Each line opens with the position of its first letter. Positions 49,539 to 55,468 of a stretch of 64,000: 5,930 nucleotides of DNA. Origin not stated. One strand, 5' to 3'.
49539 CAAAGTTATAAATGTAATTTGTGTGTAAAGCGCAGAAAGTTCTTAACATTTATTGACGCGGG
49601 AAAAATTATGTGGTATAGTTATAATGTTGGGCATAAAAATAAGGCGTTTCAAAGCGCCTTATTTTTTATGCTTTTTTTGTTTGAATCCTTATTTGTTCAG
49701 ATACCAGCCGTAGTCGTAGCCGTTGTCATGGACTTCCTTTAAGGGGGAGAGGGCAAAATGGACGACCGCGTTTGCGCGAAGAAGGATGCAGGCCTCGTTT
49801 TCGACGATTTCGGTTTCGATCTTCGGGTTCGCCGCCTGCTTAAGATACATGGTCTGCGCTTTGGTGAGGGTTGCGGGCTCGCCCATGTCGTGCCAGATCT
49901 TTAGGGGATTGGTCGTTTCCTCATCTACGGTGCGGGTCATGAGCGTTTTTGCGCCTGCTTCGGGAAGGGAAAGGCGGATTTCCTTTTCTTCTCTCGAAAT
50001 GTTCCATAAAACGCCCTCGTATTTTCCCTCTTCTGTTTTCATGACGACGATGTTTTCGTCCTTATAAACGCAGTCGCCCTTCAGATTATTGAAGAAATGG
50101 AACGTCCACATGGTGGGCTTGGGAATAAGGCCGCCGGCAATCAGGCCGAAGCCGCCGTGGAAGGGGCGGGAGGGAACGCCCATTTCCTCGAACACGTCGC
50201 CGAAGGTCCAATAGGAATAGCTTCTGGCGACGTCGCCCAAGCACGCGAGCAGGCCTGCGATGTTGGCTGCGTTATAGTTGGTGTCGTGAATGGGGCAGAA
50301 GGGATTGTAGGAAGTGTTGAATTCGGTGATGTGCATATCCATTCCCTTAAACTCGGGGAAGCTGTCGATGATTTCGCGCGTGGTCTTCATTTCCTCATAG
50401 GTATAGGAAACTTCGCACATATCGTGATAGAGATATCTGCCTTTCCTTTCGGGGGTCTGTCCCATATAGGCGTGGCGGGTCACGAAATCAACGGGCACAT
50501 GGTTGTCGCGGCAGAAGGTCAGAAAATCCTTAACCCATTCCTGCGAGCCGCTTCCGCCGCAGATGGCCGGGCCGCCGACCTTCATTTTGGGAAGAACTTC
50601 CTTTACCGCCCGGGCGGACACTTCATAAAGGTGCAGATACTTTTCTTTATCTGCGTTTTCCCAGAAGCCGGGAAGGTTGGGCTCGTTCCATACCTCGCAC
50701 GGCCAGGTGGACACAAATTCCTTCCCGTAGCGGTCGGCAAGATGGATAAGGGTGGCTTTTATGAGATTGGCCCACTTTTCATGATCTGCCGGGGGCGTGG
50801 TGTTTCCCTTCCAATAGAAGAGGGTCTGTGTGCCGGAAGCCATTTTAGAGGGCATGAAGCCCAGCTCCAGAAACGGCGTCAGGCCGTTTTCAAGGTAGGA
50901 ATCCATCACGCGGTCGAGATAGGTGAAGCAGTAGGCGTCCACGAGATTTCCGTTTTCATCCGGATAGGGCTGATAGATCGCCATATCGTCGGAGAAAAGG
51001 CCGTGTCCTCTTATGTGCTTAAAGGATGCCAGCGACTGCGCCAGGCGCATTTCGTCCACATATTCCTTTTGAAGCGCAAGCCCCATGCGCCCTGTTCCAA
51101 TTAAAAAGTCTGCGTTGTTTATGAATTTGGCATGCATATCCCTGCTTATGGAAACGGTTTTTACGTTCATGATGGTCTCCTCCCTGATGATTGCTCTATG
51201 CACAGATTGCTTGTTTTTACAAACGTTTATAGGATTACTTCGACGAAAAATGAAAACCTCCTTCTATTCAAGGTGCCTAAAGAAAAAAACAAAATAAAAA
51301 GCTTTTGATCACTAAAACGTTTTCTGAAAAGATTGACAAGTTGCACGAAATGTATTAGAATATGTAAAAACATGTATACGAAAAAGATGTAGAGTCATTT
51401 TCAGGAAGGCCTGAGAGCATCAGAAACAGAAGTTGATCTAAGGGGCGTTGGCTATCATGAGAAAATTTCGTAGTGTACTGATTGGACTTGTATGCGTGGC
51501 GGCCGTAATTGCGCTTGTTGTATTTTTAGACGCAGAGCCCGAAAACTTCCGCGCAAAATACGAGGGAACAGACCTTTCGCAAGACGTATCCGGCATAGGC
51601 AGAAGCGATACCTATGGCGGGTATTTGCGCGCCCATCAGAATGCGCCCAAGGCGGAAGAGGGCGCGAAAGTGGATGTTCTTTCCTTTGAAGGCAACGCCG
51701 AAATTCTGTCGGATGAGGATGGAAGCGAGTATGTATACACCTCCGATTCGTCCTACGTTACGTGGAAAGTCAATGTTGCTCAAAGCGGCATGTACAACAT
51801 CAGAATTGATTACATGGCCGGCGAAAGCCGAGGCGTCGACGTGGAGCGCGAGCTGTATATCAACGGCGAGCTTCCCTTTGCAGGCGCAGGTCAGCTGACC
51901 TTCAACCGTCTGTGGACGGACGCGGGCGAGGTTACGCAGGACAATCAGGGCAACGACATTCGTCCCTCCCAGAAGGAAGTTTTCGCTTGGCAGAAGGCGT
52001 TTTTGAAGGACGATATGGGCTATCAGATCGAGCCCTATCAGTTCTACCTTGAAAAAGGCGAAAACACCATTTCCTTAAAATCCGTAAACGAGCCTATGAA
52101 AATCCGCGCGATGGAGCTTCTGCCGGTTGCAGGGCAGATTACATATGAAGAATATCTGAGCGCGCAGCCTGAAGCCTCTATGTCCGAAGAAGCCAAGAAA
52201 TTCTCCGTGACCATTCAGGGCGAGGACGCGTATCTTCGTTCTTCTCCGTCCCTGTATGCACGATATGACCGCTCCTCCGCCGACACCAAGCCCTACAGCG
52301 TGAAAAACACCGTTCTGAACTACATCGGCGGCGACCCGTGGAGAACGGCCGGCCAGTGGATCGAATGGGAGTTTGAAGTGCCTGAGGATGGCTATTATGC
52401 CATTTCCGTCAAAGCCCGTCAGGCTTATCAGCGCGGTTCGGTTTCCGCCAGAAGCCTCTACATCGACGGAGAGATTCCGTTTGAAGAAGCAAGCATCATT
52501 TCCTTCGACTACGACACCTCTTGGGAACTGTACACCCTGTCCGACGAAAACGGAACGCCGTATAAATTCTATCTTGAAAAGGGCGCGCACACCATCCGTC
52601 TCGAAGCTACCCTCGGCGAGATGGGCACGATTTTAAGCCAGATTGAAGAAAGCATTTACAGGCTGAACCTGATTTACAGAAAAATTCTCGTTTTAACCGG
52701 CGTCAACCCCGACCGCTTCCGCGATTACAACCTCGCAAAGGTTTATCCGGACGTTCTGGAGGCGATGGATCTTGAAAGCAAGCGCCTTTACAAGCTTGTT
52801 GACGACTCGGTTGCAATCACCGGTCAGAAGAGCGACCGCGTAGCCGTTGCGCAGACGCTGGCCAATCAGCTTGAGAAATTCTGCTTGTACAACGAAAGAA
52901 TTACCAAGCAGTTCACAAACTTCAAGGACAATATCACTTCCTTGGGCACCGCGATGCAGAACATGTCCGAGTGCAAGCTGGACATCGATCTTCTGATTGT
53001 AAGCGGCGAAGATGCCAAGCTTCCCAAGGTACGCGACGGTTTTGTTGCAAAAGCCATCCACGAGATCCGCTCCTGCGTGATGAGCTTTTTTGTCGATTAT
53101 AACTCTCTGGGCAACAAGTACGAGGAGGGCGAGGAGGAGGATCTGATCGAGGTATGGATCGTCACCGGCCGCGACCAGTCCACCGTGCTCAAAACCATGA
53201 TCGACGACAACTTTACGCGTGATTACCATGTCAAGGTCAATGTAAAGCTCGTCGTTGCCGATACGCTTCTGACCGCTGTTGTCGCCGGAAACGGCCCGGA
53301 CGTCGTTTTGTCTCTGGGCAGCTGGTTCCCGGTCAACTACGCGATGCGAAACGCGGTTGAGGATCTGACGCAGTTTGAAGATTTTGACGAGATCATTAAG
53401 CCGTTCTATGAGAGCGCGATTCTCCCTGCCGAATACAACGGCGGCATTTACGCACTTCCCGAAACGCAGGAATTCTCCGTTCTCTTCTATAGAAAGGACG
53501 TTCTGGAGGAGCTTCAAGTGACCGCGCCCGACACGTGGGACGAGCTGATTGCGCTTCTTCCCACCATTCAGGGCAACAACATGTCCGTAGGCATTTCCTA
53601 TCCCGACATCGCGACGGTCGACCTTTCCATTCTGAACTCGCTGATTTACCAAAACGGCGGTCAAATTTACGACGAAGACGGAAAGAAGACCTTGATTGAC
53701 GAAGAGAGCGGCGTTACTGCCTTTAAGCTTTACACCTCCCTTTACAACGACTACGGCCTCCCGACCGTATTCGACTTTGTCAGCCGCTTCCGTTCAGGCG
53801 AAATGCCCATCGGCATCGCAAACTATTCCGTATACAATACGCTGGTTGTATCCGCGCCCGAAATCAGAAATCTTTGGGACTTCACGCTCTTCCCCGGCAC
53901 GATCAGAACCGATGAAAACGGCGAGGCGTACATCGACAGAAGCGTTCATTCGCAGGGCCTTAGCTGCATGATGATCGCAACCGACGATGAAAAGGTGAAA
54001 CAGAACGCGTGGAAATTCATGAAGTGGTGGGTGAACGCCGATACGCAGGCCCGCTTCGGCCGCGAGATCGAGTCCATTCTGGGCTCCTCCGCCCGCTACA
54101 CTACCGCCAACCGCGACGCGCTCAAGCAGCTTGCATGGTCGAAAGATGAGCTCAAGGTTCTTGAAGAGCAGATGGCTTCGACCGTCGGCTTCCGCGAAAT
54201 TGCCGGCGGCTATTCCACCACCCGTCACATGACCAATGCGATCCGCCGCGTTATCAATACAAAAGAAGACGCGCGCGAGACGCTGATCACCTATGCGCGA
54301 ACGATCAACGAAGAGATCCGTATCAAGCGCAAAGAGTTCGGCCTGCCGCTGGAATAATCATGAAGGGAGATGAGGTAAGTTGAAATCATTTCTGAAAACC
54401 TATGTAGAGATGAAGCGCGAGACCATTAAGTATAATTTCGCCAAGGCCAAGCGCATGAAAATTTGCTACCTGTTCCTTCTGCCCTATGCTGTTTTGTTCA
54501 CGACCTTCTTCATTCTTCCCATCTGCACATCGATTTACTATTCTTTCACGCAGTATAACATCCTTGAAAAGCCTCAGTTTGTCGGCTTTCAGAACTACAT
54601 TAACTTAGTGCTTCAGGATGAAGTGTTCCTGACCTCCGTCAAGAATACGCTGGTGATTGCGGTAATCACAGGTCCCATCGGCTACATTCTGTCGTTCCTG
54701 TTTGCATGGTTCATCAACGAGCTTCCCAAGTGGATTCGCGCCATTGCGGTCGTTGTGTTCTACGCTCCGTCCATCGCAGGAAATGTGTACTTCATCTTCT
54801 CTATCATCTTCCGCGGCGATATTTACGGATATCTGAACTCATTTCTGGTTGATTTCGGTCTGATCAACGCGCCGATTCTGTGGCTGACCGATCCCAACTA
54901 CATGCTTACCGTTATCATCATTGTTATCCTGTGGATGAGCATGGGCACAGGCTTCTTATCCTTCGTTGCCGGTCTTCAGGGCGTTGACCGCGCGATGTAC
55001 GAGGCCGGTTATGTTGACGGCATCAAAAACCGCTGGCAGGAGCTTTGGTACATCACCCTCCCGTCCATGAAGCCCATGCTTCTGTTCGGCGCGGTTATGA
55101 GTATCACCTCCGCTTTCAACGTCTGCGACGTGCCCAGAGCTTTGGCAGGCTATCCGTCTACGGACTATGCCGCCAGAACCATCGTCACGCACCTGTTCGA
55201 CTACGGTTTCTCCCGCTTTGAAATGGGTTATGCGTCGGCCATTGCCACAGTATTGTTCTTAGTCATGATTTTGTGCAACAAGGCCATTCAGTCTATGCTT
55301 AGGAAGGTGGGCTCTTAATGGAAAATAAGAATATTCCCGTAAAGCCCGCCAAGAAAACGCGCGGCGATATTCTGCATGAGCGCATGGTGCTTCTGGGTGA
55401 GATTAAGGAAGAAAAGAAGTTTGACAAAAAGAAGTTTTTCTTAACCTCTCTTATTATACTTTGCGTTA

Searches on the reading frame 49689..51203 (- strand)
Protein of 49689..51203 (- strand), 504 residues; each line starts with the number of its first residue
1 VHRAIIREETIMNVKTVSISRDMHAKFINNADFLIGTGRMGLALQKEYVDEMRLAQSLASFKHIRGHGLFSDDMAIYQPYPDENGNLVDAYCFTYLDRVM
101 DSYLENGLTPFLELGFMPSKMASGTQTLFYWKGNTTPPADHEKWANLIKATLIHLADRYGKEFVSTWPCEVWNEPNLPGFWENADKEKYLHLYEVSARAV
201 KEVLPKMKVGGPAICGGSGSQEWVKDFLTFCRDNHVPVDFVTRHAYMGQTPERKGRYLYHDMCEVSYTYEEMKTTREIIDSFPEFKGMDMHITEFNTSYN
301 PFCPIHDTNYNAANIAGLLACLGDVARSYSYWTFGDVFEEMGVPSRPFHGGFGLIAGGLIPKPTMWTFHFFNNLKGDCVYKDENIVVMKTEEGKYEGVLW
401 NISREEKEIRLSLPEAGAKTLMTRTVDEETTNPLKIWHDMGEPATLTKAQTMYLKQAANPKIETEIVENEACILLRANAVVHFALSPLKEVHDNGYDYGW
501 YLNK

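Call 3: search_protein_families(library=pfam, proteins=[window:49689-51203:-], max_evalue=0.01)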
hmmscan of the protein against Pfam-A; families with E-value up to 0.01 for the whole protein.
window:49689-51203:- (504 aa): 2 families
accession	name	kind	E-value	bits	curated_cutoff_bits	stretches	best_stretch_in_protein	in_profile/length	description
PF01229.23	Glyco_hydro_39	-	1.1e-112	377.7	26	1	33-465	20-462/472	Glycosyl hydrolases family 39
PF11790.14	Glyco_hydro_cc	-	9.8e-08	32.3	21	1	172-333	72-209/237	Glycosyl hydrolase catalytic core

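Call 4: search_protein_families(library=ncbifam, proteins=[window:49689-51203:-], max_evalue=0.01)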
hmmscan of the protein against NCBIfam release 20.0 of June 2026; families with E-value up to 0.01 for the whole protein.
window:49689-51203:- (504 aa): 1 family
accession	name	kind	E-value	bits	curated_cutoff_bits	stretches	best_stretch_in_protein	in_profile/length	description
NF042992.1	alph1,4rhamsidase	equivalog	2.5e-18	66.1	850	1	133-246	142-253/471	alpha-1,4-L-rhamnosidase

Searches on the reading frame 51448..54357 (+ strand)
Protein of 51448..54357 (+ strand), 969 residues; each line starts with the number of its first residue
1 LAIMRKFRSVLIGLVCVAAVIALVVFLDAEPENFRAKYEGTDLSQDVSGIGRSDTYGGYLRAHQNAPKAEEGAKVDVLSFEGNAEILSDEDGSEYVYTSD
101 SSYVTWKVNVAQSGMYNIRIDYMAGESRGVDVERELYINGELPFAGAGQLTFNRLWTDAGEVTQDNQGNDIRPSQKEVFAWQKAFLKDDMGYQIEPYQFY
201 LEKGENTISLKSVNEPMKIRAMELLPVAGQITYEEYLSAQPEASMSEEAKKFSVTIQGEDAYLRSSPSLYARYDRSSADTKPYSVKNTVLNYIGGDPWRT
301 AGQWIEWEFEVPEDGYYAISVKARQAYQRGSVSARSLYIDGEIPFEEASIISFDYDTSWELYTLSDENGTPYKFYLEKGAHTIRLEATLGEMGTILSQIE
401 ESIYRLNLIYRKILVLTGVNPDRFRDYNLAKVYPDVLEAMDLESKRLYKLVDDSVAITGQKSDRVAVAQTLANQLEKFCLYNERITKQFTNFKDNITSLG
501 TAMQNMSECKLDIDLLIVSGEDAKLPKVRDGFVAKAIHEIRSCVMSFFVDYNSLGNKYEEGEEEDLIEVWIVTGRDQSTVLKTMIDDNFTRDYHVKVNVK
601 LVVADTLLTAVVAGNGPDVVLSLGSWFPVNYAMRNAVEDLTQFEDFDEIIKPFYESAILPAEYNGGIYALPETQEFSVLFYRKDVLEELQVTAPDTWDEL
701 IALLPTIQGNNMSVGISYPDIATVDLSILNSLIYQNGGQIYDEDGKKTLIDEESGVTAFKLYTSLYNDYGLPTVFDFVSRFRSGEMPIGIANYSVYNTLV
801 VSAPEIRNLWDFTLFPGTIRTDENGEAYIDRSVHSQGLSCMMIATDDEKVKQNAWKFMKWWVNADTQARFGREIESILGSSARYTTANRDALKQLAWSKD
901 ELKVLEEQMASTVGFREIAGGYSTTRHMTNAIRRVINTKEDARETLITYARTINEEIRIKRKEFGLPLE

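Call 3: search_protein_families(library=pfam, proteins=[window:51448-54357:+], max_evalue=0.01)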
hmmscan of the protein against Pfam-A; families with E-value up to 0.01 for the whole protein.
window:51448-54357:+ (969 aa): 4 families
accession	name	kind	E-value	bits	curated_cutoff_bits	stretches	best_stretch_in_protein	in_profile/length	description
PF13416.11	SBP_bac_8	-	4.8e-24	86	27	1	587-870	4-252/279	Bacterial extracellular solute-binding protein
PF01547.30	SBP_bac_1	-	8.9e-24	85.5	26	1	581-868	10-307/307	Bacterial extracellular solute-binding protein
PF25275.1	Golvesin_C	-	2.6e-05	24.7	31.6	0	89-130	25-69/132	Golvesin C-terminal domain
PF16990.11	CBM_35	-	0.00076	20.2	28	0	97-125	31-59/121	Carbohydrate binding module (family 35)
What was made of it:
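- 51448..54357 (+): Giant membrane-anchored solute-binding protein (SBP-A, 969-aa ORF; gene callers give 953 aa). It has an N-terminal TM helix, CBM35/6-like repeats and a C-terminal SBP_bac_1/8 domain. Weak hits to CBM_35 and Golvesin_C (call 3).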

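Call 4: search_protein_families(library=ncbifam, proteins=[window:51448-54357:+], max_evalue=0.01)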
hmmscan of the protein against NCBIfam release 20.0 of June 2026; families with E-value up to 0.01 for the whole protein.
window:51448-54357:+ (969 aa): 3 families
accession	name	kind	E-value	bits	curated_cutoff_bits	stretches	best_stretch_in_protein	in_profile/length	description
TIGR03850.1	bind_CPR_0540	equivalog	4.3e-08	32.2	299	1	546-740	15-222/437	carbohydrate ABC transporter substrate-binding protein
NF053763.1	ABCarbgalBndGanS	equivalog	1.2e-05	24.3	700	1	562-744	37-209/420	galactooligosaccharide ABC transporter substrate-binding protein GanS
TIGR03851.1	chitin_NgcE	equivalog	1.3e-05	24.3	399.65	1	578-712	56-198/450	N-acetylglucosamine/diacetylchitobiose ABC transporter substrate-binding protein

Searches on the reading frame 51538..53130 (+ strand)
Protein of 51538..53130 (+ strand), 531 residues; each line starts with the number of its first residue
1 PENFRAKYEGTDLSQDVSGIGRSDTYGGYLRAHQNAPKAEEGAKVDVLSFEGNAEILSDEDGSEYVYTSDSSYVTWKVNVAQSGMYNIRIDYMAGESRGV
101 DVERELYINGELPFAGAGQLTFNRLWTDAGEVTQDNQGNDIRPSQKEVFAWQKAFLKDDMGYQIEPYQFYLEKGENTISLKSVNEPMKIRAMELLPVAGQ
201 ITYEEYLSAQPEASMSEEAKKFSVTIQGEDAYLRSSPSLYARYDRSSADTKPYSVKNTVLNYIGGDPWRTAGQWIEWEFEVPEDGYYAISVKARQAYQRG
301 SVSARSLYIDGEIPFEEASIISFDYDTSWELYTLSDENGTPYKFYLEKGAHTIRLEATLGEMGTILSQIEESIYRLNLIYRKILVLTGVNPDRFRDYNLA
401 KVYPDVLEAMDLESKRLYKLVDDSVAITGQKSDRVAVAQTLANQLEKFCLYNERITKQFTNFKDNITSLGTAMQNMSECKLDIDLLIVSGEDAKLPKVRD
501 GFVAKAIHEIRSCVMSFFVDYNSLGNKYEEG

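Call 66: search_solved_structures(query=window:51538-53130:+, max_evalue=1)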
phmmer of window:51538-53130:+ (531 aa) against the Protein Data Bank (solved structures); distinct sequences matched with E-value up to 1: 4.
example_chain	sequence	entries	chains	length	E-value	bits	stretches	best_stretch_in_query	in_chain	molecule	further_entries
2w47_A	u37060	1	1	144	0.025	16.7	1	62-141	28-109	LIPOLYTIC ENZYME, G-D-S-L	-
2w1w_A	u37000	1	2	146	0.026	16.6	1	62-141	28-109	LIPOLYTIC ENZYME, G-D-S-L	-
6c26_B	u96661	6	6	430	0.36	12.9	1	205-288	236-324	Dolichyl-diphosphooligosaccharide--protein glycosyltransferase subunit WBP1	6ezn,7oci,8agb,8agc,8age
7fgq_A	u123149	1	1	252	0.99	11.4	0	344-428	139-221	dTMP kinase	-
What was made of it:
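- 51448..54357 (+): PDB CtCBM35 2w47 at E 0.025 (call 66).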

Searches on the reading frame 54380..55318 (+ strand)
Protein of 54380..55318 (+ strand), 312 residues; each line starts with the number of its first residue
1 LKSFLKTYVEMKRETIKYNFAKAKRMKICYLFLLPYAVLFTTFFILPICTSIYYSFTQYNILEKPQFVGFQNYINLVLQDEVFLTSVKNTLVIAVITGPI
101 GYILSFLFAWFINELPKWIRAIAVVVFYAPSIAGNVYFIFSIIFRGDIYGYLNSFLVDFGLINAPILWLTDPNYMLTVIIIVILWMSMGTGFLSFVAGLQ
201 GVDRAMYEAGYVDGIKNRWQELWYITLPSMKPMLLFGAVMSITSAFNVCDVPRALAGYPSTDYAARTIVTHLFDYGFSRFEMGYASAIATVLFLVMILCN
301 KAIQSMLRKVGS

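Call 3: search_protein_families(library=pfam, proteins=[window:54380-55318:+], max_evalue=0.01)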
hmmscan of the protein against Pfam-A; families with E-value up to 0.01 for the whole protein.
window:54380-55318:+ (312 aa): 1 family
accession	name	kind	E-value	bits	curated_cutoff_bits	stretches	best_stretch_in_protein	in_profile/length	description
PF00528.27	BPD_transp_1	-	2.2e-13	50.8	26.4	1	102-307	2-178/184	Binding-protein-dependent transport system inner membrane component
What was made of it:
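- Checked: The flanks are BPD_transp_1 permease pairs at 54380-55318/55318-56688 and 61484-62515/62505-63512 (call 3).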

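Call 4: search_protein_families(library=ncbifam, proteins=[window:54380-55318:+], max_evalue=0.01)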
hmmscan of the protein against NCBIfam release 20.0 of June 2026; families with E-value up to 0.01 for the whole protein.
window:54380-55318:+ (312 aa): 8 families
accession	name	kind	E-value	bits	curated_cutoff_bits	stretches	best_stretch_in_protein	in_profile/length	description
NF040931.1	ABC_arch_GlcT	equivalog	6.9e-18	65.3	360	1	37-297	5-261/278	glucose ABC transporter permease GlcT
NF007852.0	PRK10561.1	equivalog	4.5e-16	59.6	335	1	26-298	11-279/295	sn-glycerol-3-phosphate ABC transporter permease UgpA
TIGR03262.1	PhnU2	equivalog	1.6e-12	46.8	593.25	1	36-307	10-256/546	putative 2-aminoethylphosphonate ABC transporter permease subunit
NF007044.0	PRK09497.1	equivalog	2.1e-11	43.8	348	1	43-298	22-269/285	spermidine/putrescine ABC transporter permease PotB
NF007963.0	PRK10683.1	equivalog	7.6e-07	28.8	489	1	26-298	38-300/317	putrescine ABC transporter permease PotH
NF008232.0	PRK10999.1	equivalog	0.00042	19.2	392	1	69-296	266-504/520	maltose ABC transporter permease MalF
TIGR02140.1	permease_CysW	equivalog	0.00083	18.9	329.1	1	45-298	18-247/261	sulfate ABC transporter permease subunit CysW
TIGR00969.1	3a0106s02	subfamily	0.0034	16.9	240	0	44-297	31-260/272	sulfate ABC transporter permease subunit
